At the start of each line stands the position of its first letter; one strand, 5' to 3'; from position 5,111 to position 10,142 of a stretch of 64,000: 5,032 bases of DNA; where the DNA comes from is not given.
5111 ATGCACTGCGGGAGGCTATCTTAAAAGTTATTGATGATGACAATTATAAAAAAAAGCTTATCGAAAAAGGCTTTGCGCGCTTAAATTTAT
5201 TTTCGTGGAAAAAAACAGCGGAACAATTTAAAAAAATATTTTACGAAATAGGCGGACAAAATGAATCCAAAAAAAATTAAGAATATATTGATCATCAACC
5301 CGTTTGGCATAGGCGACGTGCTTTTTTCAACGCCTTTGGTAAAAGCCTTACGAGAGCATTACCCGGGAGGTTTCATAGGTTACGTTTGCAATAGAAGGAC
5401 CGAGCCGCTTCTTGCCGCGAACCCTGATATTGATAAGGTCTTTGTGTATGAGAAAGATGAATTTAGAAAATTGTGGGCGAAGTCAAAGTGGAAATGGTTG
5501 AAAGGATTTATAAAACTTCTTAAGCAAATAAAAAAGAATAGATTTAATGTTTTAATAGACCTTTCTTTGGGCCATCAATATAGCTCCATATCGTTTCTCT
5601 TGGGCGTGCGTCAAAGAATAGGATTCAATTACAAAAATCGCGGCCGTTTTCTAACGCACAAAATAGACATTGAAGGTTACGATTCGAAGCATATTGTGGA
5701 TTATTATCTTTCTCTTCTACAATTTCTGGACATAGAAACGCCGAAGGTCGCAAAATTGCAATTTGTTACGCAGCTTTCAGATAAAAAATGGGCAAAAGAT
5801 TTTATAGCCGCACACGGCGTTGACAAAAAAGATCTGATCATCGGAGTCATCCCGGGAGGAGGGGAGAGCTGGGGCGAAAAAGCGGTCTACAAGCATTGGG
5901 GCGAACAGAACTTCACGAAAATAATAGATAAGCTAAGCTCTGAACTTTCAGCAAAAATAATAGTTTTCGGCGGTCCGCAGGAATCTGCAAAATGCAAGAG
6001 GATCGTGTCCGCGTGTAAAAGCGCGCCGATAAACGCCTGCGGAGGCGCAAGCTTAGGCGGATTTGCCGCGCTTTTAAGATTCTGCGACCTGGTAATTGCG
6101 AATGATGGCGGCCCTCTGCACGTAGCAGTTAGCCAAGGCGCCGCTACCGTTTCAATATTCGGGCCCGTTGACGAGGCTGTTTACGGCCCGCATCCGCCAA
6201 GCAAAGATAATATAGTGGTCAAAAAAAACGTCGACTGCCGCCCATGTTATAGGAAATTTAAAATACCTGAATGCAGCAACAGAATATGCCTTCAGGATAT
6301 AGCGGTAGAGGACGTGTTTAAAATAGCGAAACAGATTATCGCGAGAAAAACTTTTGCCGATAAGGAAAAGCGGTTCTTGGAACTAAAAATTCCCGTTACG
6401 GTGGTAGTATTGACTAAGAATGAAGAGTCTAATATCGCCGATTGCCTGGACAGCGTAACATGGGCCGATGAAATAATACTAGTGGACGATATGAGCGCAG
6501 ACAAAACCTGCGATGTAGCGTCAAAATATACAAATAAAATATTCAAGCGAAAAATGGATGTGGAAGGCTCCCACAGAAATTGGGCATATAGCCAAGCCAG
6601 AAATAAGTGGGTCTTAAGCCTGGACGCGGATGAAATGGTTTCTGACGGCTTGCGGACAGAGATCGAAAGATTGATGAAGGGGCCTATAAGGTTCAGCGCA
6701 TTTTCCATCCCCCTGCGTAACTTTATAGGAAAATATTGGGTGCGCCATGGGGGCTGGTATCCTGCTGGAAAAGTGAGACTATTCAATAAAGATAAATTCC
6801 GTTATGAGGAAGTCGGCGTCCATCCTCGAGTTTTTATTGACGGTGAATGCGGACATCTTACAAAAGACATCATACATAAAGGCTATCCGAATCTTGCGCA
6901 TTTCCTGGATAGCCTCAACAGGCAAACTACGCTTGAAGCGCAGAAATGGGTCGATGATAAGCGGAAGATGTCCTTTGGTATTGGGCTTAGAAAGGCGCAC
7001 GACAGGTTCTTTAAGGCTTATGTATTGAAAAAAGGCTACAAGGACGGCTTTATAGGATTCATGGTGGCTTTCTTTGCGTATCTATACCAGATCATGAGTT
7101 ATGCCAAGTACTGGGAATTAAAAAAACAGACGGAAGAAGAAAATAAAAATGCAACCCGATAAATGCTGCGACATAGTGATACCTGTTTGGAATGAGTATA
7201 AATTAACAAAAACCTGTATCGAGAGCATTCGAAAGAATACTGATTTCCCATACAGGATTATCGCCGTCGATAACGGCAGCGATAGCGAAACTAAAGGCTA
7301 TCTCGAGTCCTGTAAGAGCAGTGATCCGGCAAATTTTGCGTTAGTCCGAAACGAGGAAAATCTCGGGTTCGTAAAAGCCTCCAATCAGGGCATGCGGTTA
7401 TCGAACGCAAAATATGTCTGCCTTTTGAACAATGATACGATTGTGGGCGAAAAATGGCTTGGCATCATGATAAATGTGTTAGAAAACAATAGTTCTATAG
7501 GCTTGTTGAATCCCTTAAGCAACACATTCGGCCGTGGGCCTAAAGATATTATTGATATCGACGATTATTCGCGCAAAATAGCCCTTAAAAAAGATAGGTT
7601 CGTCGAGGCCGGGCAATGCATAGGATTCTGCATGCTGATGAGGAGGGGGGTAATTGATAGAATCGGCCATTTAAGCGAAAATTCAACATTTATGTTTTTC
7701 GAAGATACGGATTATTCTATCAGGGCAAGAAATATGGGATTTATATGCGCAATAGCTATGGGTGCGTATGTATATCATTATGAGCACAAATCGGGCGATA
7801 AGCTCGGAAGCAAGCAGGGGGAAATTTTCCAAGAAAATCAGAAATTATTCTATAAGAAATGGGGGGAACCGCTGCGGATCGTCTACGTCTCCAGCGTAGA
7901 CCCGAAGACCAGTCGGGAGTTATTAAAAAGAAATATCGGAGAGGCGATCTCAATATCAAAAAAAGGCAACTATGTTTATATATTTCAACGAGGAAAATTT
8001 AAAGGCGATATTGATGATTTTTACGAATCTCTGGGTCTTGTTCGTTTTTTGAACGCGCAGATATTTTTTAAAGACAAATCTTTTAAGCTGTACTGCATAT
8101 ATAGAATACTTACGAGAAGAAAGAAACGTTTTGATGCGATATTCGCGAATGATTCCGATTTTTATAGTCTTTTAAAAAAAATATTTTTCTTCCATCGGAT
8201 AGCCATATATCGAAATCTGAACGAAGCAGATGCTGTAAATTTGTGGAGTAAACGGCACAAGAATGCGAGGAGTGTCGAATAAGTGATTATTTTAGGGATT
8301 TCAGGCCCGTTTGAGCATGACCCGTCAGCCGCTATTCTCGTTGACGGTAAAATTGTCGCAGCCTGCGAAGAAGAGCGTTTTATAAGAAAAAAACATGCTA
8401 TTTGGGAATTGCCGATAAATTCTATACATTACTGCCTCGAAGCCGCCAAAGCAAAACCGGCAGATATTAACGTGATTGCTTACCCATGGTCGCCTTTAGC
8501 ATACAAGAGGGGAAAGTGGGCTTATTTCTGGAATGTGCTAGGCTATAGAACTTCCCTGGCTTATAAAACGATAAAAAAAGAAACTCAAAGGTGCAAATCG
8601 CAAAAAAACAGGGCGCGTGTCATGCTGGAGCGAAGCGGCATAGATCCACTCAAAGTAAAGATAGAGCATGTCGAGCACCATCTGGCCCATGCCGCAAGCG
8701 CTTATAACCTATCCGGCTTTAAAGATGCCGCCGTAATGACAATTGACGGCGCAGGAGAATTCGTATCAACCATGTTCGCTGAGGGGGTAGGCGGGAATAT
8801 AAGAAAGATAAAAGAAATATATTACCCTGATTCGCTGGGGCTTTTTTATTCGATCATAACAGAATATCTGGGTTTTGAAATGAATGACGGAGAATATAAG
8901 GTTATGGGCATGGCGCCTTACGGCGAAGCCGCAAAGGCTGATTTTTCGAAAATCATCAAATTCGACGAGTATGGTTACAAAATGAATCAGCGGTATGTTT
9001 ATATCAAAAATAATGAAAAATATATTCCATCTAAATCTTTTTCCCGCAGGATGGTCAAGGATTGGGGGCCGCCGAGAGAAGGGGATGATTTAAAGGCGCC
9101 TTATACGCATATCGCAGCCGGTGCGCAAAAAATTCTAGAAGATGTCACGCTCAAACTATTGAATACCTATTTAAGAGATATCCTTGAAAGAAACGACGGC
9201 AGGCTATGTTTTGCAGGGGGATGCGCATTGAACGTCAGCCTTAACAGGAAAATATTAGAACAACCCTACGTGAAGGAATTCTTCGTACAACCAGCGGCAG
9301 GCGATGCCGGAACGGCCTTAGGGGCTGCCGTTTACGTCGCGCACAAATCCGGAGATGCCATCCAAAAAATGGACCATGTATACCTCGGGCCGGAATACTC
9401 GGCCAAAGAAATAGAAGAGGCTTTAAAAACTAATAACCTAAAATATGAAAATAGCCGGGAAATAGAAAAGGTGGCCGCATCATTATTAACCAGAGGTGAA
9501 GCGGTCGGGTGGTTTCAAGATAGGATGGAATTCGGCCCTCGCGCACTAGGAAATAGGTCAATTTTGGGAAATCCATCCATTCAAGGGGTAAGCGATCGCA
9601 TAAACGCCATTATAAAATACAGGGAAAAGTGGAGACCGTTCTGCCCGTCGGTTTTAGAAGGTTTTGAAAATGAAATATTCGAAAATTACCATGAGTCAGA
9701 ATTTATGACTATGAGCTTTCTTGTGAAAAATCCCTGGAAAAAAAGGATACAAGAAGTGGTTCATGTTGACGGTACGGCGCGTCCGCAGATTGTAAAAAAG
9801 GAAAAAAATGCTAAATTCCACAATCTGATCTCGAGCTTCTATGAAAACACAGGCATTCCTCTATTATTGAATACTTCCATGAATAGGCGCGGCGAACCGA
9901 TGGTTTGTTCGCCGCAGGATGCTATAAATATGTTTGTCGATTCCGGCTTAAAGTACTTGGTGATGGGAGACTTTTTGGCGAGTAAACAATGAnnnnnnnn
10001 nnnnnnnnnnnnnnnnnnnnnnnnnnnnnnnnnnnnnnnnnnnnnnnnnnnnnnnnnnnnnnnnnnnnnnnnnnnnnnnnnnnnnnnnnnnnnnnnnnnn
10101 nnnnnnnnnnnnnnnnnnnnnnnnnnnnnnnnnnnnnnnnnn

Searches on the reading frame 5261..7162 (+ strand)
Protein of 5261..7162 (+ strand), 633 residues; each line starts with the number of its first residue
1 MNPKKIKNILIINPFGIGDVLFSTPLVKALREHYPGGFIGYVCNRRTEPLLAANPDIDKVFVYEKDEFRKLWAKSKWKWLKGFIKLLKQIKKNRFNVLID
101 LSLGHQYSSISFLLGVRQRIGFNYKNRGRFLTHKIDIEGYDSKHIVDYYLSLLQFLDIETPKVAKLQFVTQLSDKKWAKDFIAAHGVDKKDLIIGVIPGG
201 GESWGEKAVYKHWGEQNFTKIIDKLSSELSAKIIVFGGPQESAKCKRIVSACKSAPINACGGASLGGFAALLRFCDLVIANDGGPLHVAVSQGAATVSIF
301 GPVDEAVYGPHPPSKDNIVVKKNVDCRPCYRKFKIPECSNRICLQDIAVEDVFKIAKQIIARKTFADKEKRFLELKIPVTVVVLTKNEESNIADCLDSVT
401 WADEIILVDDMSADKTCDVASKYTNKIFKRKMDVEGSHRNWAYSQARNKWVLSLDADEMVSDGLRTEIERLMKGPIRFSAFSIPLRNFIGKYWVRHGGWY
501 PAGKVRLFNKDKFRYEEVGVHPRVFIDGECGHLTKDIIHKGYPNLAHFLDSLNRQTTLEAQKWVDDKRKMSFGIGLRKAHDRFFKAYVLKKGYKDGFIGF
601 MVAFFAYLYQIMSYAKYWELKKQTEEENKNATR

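Call 41: search_protein_families(library=pfam, proteins=[window:5261-7162:+], max_evalue=0.0001)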
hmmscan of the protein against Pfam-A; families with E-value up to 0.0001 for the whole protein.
window:5261-7162:+ (633 aa): 2 families
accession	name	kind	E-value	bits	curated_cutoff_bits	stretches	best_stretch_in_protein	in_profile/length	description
PF01075.23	Glyco_transf_9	-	9.8e-29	100.8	22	1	85-333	3-240/247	Glycosyltransferase family 9 (heptosyltransferase)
PF00535.33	Glycos_transf_2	-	1.2e-14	55.1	23.3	1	380-499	1-131/168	Glycosyl transferase family 2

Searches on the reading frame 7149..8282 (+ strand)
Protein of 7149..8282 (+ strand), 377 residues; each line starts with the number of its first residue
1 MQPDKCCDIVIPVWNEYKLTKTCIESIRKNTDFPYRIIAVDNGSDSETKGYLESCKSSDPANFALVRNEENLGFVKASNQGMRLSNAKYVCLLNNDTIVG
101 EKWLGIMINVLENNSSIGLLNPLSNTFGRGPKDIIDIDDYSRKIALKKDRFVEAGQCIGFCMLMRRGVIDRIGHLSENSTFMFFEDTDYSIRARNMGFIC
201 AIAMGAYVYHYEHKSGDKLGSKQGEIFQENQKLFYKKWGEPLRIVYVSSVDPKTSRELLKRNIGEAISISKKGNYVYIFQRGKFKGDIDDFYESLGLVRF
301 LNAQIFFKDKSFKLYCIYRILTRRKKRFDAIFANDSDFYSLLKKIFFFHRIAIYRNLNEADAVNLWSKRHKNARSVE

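Call 41: search_protein_families(library=pfam, proteins=[window:7149-8282:+], max_evalue=0.0001)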
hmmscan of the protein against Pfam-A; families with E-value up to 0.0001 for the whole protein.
window:7149-8282:+ (377 aa): 2 families
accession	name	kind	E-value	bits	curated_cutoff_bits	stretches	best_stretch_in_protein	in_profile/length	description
PF00535.33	Glycos_transf_2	-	1.1e-23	84.4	23.3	1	9-172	2-167/168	Glycosyl transferase family 2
PF13641.12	Glyco_tranf_2_3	-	9.5e-13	49.1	27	1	7-215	3-216/230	Glycosyltransferase like family 2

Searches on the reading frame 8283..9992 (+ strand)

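Call 41: search_protein_families(library=pfam, proteins=[window:8283-9992:+], max_evalue=0.0001)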
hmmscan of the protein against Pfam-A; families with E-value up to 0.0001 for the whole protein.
window:8283-9992:+ (569 aa): 2 families
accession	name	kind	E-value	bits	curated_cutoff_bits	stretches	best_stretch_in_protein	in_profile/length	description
PF16861.10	Carbam_trans_C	-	8.3e-67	224.4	27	1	399-568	1-170/170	Carbamoyltransferase C-terminus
PF02543.21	Carbam_trans_N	-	3.6e-52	178.3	24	1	3-350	2-346/346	Carbamoyltransferase N-terminus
